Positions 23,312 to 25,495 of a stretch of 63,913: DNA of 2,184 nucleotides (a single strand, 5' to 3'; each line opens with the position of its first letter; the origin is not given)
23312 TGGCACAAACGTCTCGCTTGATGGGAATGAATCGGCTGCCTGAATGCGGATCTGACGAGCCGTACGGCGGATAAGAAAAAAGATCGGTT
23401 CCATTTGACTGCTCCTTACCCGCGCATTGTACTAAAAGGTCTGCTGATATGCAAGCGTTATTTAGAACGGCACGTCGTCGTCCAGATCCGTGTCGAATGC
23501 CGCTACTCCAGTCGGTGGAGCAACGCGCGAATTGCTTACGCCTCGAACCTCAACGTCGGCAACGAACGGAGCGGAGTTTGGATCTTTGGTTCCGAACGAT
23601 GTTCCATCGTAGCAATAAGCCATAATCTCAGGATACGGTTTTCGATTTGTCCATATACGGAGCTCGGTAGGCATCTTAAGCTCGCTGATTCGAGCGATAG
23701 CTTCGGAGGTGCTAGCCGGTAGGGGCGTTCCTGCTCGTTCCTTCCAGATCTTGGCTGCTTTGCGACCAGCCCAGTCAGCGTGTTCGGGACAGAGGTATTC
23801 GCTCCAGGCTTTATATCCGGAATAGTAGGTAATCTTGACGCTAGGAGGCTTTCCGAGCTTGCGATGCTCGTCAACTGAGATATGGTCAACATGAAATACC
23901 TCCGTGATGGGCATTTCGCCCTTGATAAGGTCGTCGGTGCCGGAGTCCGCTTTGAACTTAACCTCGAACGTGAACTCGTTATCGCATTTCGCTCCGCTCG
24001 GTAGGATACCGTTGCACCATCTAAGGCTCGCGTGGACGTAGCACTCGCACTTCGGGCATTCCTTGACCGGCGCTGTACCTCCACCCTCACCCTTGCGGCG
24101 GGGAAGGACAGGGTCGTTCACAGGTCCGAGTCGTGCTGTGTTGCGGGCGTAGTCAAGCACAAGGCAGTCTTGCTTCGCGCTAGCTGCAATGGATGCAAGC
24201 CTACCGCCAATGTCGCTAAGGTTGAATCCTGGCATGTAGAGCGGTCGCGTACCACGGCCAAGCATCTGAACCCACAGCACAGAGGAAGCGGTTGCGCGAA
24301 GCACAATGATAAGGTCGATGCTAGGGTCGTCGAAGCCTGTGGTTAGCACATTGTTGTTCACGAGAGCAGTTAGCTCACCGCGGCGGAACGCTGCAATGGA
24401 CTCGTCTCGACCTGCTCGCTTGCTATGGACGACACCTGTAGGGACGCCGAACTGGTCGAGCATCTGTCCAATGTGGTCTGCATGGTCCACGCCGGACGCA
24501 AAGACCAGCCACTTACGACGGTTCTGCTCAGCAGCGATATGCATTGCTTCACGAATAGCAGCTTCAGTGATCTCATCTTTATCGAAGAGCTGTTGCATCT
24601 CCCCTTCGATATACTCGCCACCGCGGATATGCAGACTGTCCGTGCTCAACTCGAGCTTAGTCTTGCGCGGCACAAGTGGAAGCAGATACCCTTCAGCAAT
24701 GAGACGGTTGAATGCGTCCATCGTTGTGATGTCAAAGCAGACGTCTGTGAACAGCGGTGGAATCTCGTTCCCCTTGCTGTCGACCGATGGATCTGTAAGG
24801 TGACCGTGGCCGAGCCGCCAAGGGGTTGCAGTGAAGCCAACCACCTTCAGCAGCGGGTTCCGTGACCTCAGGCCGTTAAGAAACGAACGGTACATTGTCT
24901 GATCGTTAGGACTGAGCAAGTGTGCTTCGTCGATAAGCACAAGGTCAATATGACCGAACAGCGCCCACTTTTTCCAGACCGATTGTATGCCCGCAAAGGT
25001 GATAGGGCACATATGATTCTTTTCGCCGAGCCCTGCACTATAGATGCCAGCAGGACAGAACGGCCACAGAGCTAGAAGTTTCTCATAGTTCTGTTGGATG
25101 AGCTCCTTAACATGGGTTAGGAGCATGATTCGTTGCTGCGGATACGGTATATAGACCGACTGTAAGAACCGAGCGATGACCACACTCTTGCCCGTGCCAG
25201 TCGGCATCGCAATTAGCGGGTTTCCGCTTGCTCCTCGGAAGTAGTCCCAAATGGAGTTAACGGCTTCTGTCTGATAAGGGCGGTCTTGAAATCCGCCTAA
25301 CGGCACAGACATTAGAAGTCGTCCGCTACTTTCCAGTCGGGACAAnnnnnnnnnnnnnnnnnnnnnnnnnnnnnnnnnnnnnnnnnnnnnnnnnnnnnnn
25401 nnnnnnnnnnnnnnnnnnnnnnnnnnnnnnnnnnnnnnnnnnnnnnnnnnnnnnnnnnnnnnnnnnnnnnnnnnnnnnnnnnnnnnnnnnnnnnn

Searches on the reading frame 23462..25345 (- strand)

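Call 13: search_protein_families(library=pfam, proteins=[window:23462-25345:-], max_evalue=0.01)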
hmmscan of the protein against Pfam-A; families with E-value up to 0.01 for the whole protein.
window:23462-25345:- (627 aa): 3 families
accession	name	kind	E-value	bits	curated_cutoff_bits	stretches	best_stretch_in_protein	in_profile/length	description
PF04851.21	ResIII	-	1.7e-19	70.7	22.5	1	20-175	3-162/164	Type III restriction enzyme, res subunit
PF00271.37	Helicase_C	-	1.9e-10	41.4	23.5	1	272-367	11-108/110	Helicase conserved C-terminal domain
PF00270.35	DEAD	-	1.2e-09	38.6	26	1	22-175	1-160/167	DEAD/DEAH box helicase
